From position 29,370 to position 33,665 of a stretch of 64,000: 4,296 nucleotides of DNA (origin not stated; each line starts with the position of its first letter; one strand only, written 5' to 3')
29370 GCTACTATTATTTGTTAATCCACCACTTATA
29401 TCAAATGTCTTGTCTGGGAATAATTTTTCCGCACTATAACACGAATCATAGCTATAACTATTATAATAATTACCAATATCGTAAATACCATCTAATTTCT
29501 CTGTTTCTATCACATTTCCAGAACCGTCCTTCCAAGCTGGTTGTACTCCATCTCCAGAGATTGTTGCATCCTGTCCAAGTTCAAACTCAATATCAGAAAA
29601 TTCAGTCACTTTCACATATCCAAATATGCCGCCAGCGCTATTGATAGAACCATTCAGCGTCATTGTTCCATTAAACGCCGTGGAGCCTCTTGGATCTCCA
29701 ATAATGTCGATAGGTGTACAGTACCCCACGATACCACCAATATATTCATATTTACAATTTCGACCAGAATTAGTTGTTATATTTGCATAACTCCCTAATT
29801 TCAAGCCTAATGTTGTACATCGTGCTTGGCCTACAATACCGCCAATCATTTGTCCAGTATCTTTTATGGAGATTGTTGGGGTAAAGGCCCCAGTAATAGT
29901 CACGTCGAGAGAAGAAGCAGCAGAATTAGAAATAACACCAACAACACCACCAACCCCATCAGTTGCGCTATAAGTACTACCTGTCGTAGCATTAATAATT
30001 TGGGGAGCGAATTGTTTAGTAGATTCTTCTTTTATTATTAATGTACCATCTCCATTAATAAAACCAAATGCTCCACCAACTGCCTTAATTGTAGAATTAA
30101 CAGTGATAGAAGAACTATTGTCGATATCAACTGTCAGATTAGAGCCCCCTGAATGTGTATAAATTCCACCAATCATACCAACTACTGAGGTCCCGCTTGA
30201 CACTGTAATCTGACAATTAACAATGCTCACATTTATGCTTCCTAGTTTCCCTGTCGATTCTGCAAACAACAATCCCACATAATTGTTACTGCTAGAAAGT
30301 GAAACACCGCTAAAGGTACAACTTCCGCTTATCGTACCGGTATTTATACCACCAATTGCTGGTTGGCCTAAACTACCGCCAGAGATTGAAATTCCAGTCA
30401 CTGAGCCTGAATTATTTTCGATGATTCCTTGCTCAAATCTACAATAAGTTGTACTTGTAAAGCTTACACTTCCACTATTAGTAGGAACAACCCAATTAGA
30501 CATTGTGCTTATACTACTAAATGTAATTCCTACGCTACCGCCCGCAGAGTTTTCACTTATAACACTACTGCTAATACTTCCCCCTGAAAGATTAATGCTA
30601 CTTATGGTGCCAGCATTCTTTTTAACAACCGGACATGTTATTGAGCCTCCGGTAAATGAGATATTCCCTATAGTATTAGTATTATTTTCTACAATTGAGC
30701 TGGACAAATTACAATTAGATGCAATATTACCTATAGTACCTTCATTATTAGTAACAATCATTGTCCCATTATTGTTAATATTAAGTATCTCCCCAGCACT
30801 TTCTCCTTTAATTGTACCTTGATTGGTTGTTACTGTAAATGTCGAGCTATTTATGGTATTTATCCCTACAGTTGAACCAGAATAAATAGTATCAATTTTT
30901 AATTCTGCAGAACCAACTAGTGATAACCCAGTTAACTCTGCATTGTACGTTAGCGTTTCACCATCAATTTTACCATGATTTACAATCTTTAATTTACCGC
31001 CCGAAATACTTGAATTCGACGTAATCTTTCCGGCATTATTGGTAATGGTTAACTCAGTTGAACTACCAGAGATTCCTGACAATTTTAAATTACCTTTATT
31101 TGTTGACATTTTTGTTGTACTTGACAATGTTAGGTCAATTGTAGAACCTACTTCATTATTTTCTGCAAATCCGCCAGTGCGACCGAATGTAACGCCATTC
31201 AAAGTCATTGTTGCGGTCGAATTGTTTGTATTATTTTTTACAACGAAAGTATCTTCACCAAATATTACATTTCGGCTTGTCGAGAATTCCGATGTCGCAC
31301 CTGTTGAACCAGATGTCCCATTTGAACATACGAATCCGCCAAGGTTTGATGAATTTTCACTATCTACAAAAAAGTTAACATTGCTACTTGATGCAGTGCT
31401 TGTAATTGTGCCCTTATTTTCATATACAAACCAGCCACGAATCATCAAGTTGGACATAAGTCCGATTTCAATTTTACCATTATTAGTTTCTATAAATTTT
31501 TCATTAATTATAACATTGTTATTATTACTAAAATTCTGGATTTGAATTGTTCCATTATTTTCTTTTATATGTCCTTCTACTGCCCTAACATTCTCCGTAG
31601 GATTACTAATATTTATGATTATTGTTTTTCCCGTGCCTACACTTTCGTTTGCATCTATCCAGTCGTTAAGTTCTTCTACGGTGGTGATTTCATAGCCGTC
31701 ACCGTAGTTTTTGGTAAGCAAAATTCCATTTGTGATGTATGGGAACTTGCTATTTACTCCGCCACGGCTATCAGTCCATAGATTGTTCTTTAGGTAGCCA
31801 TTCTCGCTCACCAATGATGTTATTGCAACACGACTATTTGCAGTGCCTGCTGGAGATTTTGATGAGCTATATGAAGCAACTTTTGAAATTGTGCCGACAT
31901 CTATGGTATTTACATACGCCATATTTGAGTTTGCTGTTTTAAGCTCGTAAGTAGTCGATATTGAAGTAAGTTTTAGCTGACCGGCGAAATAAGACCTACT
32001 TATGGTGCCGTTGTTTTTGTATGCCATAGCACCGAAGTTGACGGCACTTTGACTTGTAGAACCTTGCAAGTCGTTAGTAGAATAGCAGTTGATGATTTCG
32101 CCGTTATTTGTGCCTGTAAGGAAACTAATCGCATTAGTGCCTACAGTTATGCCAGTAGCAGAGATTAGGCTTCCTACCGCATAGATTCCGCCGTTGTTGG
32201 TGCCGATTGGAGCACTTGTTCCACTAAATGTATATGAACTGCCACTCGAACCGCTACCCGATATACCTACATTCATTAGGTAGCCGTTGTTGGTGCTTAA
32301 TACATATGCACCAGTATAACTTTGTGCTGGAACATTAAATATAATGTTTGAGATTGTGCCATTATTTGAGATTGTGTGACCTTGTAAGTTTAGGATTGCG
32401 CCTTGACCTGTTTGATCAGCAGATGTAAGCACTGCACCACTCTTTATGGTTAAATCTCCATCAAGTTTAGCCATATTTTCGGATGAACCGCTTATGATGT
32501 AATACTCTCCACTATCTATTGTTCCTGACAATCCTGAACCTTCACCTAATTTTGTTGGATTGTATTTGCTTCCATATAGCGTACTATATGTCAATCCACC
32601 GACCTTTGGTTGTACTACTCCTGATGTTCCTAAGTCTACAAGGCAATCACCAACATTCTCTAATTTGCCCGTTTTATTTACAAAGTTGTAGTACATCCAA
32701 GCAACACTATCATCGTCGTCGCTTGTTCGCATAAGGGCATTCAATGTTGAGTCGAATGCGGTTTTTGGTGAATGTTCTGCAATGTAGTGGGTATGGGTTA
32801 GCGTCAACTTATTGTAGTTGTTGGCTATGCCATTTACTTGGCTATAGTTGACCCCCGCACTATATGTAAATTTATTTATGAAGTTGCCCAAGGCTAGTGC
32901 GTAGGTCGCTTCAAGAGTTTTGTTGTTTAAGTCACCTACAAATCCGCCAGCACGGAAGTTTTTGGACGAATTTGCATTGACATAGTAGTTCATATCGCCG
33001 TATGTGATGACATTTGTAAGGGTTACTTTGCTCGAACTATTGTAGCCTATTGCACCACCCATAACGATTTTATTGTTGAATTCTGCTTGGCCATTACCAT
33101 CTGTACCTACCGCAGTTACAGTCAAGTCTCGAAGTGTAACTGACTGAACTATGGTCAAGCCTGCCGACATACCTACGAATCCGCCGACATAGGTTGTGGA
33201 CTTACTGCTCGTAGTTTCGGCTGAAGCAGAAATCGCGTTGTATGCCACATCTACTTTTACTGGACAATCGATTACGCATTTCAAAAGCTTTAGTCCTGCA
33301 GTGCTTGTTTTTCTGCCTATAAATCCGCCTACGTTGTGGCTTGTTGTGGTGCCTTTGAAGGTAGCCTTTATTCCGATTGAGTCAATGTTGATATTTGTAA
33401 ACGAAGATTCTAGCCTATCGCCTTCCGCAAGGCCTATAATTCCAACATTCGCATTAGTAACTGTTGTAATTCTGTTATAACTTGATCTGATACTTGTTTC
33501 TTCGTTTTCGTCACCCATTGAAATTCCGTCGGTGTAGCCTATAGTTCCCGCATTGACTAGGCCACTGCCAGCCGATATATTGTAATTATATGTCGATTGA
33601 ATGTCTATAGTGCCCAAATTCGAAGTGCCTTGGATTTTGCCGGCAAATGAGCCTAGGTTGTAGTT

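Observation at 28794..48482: Giant ORF 2: 6,562-aa lipoprotein combining GLUG modules with a second solenoid type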

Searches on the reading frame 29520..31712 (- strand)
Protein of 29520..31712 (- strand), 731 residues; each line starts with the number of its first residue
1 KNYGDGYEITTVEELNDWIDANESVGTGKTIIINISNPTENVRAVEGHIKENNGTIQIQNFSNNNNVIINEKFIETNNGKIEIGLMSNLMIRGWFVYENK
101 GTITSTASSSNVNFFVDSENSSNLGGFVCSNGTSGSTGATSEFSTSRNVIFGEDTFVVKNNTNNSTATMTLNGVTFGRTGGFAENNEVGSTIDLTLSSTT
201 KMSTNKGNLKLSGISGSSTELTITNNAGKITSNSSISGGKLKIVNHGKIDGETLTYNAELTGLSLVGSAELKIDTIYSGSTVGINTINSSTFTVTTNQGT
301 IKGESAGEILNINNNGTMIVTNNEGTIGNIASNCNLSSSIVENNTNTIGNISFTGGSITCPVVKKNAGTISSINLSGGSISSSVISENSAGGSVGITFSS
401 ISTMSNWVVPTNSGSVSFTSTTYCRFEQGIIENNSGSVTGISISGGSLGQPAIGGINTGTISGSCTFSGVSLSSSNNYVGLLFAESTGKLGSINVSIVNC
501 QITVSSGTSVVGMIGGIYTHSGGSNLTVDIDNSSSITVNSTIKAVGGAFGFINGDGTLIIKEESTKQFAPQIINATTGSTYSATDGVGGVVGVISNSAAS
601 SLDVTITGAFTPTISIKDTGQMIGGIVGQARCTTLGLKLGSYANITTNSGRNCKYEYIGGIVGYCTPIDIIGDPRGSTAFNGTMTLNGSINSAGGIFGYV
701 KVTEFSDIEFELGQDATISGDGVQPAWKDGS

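Call 45: predict_structure(protein=window:29520-31712:-)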
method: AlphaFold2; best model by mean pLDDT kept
length: 731 residues; sequences in the alignment: 1
mean_pLDDT: 45.6   pTM: 0.44
mean pLDDT of the five models: 45.6, 44.2, 41.1, 38.2, 34.0
residues with pLDDT >= 90: 0; 70-90: 0; 50-70: 374; < 50: 357
segments of 3 or more residues with pLDDT < 50: 1-6, 38-47, 63-68, 70-73, 115-139, 146-148, 217-219, 247-254, 382-384, 386-392, 449-458, 469-494, 504-530, 532-731
pLDDT, mean of each block of 10 residues (from residue 1): 48 58 54 54 46 59 49 55 56 52 53 45 38 42 52 52 58 54 56 59 59 54 59 58 55 50 57 58 59 63 55 59 65 55 61 56 56 59 47 53 57 56 53 54 53 48 51 42 40 49 44 38 42 46 33 27 24 28 27 27 27 26 23 23 23 23 23 24 25 24 26 25 24 24
secondary structure, 60 per line:
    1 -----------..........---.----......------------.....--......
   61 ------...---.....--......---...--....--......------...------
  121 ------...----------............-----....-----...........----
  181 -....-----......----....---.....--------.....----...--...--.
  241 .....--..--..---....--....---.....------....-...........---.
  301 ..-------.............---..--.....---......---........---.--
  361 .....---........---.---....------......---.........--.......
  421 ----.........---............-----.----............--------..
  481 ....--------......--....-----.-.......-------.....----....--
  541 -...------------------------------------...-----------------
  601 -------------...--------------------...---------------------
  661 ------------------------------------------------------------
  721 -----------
elements in order (helices of 4 or more, strands of 3 or more residues): H12-21 E30-35 E48-52 E55-60 E67-69 E73-77 E80-85 E89-91 E94-97 E100-105 E112-114 E127-129 E140-151 E157-160 E166-176 E182-185 E191-196 E201-204 E208-212 E221-225 E230-232 E235-237 E240-245 E257-260 E263-266 E270-274 E281-284 E286-296 E300-302 E310-322 E330-334 E338-343 E347-354 E361-365 E369-376 E384-387 E394-399 E403-411 E414-420 E425-433 E437-448 E459-470 E479-484 E493-498 E501-504 E512-518 E526-530 E535-538 E542-544 E581-583 E614-616 E637-639

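Call 49: fold_search(model_id=the predicted structure, library=pdb)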
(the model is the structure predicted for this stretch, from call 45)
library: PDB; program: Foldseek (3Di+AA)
matches with E <= 10: 42; with E <= 0.001: 0
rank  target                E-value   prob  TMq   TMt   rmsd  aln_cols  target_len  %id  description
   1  6p5t_D                4.0e-01  0.12  0.18  0.17  20.6       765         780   13  Surface-layer (S-layer) RsaA protein from Caulobacter crescentus bound to strontium and iodide (released 2020-01-15)
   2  6gvr_A                7.7e-01  0.06  0.14  0.17  16.9       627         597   11  TAILSPIKE PROTEIN MUTANT E372Q (DELTA N471/S472) OF E. COLI BACTERIOPHAGE HK620 IN COMPLEX WITH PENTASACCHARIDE (released 2018-07-11)
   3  7o77                  1.1e+00  0.03  0.12  0.12  24.4       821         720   10  Structure of the PL6 family alginate lyase Patl3640 from Pseudoalteromonas atlantica T6c (released 2021-07-28)
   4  6p5t_A                1.3e+00  0.09  0.22  0.21  21.1       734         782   13  Surface-layer (S-layer) RsaA protein from Caulobacter crescentus bound to strontium and iodide (released 2020-01-15)
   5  6p5t_B                1.3e+00  0.08  0.21  0.20  21.4       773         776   13  Surface-layer (S-layer) RsaA protein from Caulobacter crescentus bound to strontium and iodide (released 2020-01-15)
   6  7vyv_A                1.7e+00  0.05  0.12  0.12  15.5       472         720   10  Cryo-EM structure of Depo32, a Klebsiella phage depolymerase targets the K2 serotype K. pneumoniae (released 2023-08-30)
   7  4xlh                  1.8e+00  0.04  0.15  0.17  16.6       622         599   10  Tailspike protein double mutant D339A/E372A of E. coli bacteriophage HK620 (released 2016-01-20)
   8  7xze_A                2.0e+00  0.02  0.11  0.13  17.7       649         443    9  Mutant (H176A) of the N-terminal domain of fucoidan lyase FdlA (released 2022-09-28)
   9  4xr6_A                2.4e+00  0.02  0.11  0.12  18.6       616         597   10  Tailspike protein double mutant D339A/E372Q of E. coli bacteriophage HK620 in complex with hexasaccharide (released 2016-01-27)
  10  5ny0                  2.9e+00  0.01  0.08  0.13  22.6       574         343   10  L. reuters 100-23 SRRP (released 2018-03-21)
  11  3ak5_C                3.1e+00  0.03  0.18  0.15  16.7       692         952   11  Hemoglobin protease (Hbp) passenger missing domain-2 (released 2010-10-06)
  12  7koh_D                3.2e+00  0.03  0.15  0.18  17.1       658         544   12  Crystal structure of antigen 43 from Escherichia coli EDL933 (released 2022-03-09)
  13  1wxr                  3.9e+00  0.03  0.19  0.15  17.2       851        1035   11  Crystal structure of Heme Binding protein, an autotransporter hemoglobine protease from pathogenic Escherichia coli (released 2005-03-01)
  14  1vh4_A                4.0e+00  0.01  0.06  0.08  21.9       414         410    8  Crystal structure of a stabilizer of iron transporter (released 2003-12-30)
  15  6g0x_A                4.2e+00  0.02  0.13  0.14  17.7       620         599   10  TAILSPIKE PROTEIN OF E. COLI BACTERIOPHAGE HK620 IN COMPLEX WITH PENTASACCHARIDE (released 2018-04-04)
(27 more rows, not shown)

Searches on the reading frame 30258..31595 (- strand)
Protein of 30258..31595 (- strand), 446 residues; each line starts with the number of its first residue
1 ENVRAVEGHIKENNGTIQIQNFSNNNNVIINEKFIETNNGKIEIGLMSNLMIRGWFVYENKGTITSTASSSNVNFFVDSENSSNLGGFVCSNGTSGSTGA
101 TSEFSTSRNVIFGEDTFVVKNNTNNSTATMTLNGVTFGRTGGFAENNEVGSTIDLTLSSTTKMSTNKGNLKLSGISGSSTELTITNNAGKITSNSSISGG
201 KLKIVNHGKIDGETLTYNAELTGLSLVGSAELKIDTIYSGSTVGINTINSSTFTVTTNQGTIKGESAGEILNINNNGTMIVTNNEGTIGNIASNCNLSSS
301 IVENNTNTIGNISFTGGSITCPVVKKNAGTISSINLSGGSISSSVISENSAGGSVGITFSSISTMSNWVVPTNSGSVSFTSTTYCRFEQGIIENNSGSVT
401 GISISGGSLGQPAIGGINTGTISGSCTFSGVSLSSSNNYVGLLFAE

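Call 60: search_protein_families(library=pfam, proteins=[window:30258-31595:-], max_evalue=10)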
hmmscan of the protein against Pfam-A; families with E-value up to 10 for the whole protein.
window:30258-31595:- (446 aa): 0 families

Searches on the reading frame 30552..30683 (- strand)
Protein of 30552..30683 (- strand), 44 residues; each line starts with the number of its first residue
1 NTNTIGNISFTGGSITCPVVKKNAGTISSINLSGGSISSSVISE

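Call 97: search_solved_structures(query=A5, max_evalue=10)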
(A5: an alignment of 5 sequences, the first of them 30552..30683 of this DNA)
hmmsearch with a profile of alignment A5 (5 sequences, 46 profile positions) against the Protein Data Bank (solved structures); distinct sequences matched with E-value up to 10: 0.

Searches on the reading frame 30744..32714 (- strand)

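Call 7: search_protein_families(library=pfam, proteins=[window:30744-32714:-], max_evalue=10)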
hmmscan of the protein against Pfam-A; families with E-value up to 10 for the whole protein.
window:30744-32714:- (657 aa): 3 families
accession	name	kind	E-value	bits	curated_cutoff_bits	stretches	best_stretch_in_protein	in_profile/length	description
PF17964.7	Big_10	-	0.097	13.3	22.9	1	350-384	87-121/164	Bacterial Ig domain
PF22821.2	ZP1_ZP4_Ig-like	-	0.22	12.5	28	1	131-159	54-82/94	Zona pellucida sperm-binding proteins 1/4, Ig-like domain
PF23560.1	GBD_Hemicentin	-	9.1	6.7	27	1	548-583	33-68/100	Hemicentin galactose-binding domain-like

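Call 17: search_protein_families(library=ncbifam, proteins=[window:30744-32714:-], max_evalue=1)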
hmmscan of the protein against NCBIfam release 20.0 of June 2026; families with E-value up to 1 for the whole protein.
window:30744-32714:- (657 aa): 0 families

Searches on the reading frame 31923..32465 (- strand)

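Call 60: search_protein_families(library=pfam, proteins=[window:31923-32465:-], max_evalue=10)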
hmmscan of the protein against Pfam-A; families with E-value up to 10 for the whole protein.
window:31923-32465:- (181 aa): 2 families
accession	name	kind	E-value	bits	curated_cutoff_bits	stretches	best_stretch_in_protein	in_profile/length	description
PF22821.2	ZP1_ZP4_Ig-like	-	0.048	14.6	28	1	48-76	54-82/94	Zona pellucida sperm-binding proteins 1/4, Ig-like domain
PF23139.1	OB_YrrC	-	0.11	12.9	27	1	35-83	5-55/76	ATP-dependent DNA helicase YrrC, OB-fold domain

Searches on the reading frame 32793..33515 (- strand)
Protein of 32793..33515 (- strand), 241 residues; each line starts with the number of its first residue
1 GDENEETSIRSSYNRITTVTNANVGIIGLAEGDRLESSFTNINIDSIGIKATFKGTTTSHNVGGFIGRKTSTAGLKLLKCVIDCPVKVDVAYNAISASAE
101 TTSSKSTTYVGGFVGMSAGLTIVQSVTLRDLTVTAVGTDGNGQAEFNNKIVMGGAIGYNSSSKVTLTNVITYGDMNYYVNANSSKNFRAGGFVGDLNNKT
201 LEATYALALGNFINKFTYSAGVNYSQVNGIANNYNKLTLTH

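Call 60: search_protein_families(library=pfam, proteins=[window:32793-33515:-], max_evalue=10)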
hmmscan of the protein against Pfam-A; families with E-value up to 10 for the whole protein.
window:32793-33515:- (241 aa): 1 family
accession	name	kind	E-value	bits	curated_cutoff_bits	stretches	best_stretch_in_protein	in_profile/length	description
PF07581.17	Glug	-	0.023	15.5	20.5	1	107-134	2-28/28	The GLUG motif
